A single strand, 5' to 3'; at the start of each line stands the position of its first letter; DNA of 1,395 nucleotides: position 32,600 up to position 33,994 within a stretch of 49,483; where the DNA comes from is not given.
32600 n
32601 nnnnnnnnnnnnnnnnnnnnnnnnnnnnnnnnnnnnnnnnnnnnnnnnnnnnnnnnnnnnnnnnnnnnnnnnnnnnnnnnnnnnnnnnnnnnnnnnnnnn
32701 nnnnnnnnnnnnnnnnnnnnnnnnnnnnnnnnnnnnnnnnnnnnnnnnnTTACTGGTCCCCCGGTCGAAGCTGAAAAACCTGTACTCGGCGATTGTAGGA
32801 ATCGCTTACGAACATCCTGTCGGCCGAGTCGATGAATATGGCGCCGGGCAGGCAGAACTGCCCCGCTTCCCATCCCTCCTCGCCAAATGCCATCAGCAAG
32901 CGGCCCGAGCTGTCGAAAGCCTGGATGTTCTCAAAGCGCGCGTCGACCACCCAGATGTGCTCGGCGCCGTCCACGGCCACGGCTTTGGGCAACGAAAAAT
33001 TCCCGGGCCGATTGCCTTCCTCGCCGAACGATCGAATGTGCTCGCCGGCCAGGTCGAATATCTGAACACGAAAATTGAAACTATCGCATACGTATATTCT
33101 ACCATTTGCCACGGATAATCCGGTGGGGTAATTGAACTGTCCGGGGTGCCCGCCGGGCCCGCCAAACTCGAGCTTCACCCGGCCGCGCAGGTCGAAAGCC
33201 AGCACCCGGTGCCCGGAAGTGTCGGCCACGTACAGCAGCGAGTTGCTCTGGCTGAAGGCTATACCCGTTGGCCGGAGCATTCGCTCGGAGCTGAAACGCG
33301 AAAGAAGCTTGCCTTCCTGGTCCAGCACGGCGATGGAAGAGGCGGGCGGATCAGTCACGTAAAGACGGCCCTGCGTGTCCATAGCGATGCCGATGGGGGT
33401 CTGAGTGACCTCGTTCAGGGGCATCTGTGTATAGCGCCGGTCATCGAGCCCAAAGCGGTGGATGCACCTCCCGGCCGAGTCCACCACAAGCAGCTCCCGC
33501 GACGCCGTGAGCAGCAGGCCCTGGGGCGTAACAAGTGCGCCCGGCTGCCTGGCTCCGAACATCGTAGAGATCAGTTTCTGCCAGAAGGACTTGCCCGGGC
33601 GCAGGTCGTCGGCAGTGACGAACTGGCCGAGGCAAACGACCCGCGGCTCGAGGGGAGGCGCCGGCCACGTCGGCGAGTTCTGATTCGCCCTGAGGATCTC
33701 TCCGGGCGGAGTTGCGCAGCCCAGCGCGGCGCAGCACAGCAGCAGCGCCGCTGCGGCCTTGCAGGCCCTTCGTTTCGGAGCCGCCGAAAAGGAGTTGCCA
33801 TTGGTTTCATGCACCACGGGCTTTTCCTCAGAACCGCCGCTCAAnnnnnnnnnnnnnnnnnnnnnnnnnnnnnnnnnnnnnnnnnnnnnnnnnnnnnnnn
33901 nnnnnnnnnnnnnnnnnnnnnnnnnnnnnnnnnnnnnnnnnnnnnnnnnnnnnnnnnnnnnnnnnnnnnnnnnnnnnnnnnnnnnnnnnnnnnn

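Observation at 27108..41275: Candidate new porin-cytochrome / extracellular electron transfer system led by a NusG paralog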

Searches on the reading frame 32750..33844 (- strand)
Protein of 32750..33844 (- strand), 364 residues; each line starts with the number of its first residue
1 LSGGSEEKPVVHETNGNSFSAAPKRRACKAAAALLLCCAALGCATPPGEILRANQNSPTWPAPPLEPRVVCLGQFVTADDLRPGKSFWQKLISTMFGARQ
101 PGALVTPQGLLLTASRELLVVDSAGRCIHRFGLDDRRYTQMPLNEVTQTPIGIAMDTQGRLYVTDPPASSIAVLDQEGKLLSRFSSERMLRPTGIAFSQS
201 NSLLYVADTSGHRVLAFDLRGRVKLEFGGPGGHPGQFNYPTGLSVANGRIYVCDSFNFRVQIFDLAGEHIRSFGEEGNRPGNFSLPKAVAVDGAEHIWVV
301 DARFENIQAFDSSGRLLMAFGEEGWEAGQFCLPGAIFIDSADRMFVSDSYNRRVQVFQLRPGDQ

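Call 4: search_protein_families(library=pfam, proteins=[window:32750-33844:-], max_evalue=0.01)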
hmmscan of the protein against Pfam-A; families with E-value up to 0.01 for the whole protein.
window:32750-33844:- (364 aa): 8 families
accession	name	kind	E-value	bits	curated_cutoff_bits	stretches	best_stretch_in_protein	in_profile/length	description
PF01436.27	NHL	-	7.9e-28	95.5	20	2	237-263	1-28/28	NHL repeat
PF08450.18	SGL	-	1.3e-13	51.6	26.3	2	186-220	130-164/246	SMP-30/Gluconolactonase/LRE-like region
PF17170.10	DUF5128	-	3.6e-10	40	22.9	1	243-312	49-119/321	6-bladed beta-propeller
PF22701.2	Mala_s_1-like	-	3.2e-05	24.2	27.5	1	111-220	47-159/195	Mal s 1 allergenic protein-like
PF25021.1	TEN_NHL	-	0.00013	21.6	27.1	0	148-180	142-172/357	Teneurin NHL domain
PF24684.1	Vgb_lyase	-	0.00014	21.2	50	1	137-223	44-129/290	Virginiamycin B lyase family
PF06977.17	SdiA-regulated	-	0.0011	18.6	21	0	113-167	191-242/249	SdiA-regulated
PF01731.26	Arylesterase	-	0.0096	16.6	21.3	0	187-216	51-80/86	Arylesterase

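Call 27: search_protein_families(library=ncbifam, proteins=[window:32750-33844:-], max_evalue=0.01)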
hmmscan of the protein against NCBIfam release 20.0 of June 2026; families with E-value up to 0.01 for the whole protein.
window:32750-33844:- (364 aa): 4 families
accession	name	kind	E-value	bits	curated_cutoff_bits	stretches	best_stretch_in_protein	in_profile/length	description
NF035926.1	scyF_NHL_VPEP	equivalog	6.6e-45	153.8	350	3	190-322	152-285/376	scytonemin biosynthesis PEP-CTERM protein ScyF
NF047780.1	LIC12708_fam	subfamily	1e-07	31.2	150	0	237-319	56-170/391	LIC_12708 family protein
TIGR03866.1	PQQ_ABC_repeats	subfamily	5e-05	22.5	287.3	1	157-265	9-112/310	PQQ-dependent catabolism-associated beta-propeller protein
NF033206.1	ScyE_fam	subfamily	0.00052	19.6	80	0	149-168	9-28/333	ScyD/ScyE family protein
